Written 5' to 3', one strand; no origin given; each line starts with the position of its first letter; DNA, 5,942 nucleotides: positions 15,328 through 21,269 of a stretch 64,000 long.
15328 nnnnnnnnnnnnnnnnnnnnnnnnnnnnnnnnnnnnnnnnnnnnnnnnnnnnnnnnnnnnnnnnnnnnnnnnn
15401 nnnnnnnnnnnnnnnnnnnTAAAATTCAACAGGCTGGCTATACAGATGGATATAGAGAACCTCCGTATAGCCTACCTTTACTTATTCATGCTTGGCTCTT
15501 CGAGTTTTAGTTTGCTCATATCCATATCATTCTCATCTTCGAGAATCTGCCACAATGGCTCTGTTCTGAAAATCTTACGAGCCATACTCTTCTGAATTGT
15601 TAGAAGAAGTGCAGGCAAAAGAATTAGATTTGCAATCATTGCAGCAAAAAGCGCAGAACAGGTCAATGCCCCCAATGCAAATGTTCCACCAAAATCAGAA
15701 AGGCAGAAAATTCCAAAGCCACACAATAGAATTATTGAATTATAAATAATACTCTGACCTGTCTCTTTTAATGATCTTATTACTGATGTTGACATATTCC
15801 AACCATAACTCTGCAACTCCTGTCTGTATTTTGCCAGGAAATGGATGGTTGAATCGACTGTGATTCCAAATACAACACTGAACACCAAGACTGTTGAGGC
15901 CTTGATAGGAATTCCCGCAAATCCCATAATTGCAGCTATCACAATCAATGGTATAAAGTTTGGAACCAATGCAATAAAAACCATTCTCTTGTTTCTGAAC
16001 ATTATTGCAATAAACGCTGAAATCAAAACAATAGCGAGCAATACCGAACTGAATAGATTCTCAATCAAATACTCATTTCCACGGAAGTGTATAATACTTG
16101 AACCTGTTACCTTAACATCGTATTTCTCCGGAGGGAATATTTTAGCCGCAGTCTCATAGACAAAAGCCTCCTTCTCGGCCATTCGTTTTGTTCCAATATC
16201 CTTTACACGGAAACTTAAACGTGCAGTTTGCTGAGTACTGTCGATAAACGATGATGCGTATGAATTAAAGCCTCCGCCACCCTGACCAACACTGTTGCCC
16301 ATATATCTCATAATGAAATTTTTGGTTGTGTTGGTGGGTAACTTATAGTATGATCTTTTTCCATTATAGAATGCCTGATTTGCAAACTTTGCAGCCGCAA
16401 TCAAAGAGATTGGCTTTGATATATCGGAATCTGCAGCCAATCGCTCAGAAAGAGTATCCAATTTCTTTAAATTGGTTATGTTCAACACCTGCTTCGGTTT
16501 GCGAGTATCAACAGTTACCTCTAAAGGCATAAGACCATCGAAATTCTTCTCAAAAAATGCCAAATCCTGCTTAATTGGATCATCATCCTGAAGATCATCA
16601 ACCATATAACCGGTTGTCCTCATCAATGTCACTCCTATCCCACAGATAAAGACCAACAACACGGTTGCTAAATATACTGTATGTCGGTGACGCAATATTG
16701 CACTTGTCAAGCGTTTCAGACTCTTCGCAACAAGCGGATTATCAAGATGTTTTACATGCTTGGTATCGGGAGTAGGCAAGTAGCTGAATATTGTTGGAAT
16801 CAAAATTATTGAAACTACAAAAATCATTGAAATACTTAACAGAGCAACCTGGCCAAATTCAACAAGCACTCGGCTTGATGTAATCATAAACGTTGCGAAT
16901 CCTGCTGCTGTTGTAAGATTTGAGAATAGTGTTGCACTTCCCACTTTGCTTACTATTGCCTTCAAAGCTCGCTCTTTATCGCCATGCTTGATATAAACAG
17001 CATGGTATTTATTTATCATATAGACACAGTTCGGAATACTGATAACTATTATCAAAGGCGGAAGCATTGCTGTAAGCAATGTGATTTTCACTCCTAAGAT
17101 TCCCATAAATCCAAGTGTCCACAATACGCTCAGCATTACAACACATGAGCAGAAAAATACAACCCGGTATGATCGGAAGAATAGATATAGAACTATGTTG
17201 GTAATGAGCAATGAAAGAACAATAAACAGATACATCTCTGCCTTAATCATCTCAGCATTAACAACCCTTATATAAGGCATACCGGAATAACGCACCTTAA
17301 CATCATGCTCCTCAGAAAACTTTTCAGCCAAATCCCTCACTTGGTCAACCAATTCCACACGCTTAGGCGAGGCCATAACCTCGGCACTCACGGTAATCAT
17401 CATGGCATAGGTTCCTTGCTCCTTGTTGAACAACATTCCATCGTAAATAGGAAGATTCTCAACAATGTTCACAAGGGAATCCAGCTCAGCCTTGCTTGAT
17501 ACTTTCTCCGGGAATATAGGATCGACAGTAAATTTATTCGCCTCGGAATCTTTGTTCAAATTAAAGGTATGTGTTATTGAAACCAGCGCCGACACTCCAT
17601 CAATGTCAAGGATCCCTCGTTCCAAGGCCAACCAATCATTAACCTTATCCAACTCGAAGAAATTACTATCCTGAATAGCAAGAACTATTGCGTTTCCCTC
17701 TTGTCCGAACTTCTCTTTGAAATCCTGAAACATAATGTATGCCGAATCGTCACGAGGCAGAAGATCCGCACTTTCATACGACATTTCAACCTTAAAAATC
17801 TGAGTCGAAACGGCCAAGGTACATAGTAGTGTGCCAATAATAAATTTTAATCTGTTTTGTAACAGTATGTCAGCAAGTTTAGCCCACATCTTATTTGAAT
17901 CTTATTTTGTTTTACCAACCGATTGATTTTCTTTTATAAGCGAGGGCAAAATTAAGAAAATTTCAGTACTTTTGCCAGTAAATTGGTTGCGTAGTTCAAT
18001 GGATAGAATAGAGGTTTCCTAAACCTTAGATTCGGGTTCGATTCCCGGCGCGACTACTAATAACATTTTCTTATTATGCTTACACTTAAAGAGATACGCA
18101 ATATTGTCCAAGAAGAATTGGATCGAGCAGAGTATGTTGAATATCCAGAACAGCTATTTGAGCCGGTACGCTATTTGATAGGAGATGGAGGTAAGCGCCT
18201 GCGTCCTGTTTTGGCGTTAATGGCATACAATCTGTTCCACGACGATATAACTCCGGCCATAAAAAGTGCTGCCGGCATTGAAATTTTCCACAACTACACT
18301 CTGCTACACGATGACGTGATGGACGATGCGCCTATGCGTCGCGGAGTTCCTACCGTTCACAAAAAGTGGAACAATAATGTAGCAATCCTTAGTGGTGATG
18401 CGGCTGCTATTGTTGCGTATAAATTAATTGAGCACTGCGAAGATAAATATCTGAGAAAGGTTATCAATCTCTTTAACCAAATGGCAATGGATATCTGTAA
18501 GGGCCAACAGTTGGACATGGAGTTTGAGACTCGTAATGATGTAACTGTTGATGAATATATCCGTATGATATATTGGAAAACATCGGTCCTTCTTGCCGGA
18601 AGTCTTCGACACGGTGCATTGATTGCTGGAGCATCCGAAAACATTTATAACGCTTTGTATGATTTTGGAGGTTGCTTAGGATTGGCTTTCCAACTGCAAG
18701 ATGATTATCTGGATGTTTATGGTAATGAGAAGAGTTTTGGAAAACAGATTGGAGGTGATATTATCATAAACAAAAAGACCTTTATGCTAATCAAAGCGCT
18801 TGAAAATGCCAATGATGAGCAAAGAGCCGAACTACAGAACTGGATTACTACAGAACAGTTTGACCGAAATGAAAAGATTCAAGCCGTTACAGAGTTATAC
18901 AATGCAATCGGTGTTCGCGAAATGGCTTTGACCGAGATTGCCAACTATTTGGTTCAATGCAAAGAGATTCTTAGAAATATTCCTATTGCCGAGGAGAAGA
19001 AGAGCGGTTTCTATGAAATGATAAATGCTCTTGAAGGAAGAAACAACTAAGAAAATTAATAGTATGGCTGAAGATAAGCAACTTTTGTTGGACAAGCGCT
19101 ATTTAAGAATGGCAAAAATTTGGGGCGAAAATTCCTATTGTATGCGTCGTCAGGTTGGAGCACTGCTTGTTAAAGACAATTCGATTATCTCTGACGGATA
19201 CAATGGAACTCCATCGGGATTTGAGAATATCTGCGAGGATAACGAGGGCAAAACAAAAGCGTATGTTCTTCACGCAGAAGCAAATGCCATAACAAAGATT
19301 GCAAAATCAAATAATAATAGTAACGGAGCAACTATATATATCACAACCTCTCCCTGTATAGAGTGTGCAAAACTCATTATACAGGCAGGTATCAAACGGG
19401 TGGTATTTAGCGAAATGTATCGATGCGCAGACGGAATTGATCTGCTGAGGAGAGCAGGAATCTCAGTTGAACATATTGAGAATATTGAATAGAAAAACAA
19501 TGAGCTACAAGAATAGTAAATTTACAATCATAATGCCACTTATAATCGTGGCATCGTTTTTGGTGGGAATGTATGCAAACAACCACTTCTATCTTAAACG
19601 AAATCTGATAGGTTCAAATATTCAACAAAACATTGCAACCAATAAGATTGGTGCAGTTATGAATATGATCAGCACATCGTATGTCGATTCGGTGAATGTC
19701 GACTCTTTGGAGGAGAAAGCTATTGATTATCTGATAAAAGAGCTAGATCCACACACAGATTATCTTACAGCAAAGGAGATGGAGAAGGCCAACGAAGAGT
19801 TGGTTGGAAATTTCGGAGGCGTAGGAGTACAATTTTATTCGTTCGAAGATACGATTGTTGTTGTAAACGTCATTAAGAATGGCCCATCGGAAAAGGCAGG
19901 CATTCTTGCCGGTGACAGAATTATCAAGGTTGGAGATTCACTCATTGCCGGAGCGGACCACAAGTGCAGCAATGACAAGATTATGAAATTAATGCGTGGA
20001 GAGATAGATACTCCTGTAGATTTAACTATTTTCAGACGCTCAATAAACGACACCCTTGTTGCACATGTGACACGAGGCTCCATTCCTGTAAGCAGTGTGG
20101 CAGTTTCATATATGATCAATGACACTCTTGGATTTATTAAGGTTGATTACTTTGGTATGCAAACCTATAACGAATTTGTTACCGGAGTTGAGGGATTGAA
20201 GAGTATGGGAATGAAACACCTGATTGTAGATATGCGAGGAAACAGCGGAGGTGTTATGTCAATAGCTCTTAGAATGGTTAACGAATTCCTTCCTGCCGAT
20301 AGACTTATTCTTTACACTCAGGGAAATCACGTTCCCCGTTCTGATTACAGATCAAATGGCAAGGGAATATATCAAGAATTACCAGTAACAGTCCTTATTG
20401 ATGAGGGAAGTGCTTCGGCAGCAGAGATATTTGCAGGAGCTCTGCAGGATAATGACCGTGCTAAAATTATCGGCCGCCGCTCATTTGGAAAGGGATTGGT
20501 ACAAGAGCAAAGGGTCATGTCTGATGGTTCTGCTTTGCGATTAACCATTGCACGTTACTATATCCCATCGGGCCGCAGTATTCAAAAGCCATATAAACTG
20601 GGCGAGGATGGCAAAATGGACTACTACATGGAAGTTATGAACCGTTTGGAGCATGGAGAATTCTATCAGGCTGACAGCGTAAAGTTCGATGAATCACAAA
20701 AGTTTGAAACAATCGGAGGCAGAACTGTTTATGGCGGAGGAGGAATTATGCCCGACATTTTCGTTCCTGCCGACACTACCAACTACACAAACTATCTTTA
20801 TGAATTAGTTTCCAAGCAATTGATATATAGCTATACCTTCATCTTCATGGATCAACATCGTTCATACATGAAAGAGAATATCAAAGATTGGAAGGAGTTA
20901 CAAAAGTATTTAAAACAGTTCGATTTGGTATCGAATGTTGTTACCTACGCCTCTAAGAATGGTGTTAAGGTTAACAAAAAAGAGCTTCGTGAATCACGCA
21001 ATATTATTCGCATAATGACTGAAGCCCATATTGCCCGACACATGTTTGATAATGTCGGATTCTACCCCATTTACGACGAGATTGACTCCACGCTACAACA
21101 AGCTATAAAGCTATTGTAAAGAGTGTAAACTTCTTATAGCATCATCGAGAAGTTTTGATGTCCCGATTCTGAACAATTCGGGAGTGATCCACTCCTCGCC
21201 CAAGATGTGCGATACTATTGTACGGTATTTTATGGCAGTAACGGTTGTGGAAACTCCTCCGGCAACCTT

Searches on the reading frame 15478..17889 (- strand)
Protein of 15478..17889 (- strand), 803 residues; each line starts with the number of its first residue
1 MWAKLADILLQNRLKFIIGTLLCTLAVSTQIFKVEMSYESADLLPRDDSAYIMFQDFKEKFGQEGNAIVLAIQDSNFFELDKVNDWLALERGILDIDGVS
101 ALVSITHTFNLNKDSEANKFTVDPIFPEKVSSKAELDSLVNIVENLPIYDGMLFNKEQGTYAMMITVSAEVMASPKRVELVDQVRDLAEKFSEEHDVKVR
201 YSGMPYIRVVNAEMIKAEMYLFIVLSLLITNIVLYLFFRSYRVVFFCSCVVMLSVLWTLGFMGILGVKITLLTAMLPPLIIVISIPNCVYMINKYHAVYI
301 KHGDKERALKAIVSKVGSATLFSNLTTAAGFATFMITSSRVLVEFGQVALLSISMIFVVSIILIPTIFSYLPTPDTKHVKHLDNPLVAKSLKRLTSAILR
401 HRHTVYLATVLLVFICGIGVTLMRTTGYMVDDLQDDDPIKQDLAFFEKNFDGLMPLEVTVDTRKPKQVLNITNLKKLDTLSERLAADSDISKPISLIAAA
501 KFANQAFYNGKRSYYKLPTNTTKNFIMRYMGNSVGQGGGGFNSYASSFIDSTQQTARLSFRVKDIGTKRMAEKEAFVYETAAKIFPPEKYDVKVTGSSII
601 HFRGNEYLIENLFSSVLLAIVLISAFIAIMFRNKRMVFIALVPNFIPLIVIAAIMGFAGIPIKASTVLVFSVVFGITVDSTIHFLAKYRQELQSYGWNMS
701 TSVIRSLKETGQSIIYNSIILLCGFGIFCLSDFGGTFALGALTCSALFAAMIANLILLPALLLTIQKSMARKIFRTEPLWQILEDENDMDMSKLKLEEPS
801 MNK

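Call 4: search_protein_families(library=pfam, proteins=[window:15478-17889:-], max_evalue=1)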
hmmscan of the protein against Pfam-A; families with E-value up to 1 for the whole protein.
window:15478-17889:- (803 aa): 4 families
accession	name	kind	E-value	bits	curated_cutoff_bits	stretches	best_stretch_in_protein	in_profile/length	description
PF03176.21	MMPL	-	5.6e-27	95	20.5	2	156-371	83-302/333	MMPL family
PF00873.25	ACR_tran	-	3.6e-09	35.3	28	2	160-416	279-541/1021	AcrB/AcrD/AcrF family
PF12349.14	Sterol-sensing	-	1.7e-07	31.7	22.3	1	244-370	9-135/153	Sterol-sensing domain of SREBP cleavage-activation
PF02460.24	Patched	-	2.1e-05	24.7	23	1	221-368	7-154/156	Patched SSD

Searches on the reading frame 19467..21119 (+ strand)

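Call 68: search_protein_families(library=pfam, proteins=[window:19467-21119:+], max_evalue=0.00001)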
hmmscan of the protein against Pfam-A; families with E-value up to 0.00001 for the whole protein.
window:19467-21119:+ (550 aa): 3 families
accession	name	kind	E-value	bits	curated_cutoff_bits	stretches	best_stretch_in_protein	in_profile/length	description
PF03572.23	Peptidase_S41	-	3.6e-44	150.7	24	1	221-374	2-156/165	Peptidase family S41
PF13180.12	PDZ_2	-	2.8e-10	40.8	27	1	117-194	1-73/80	PDZ domain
PF17820.7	PDZ_6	-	2.3e-06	27.7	27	0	131-157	1-27/54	PDZ domain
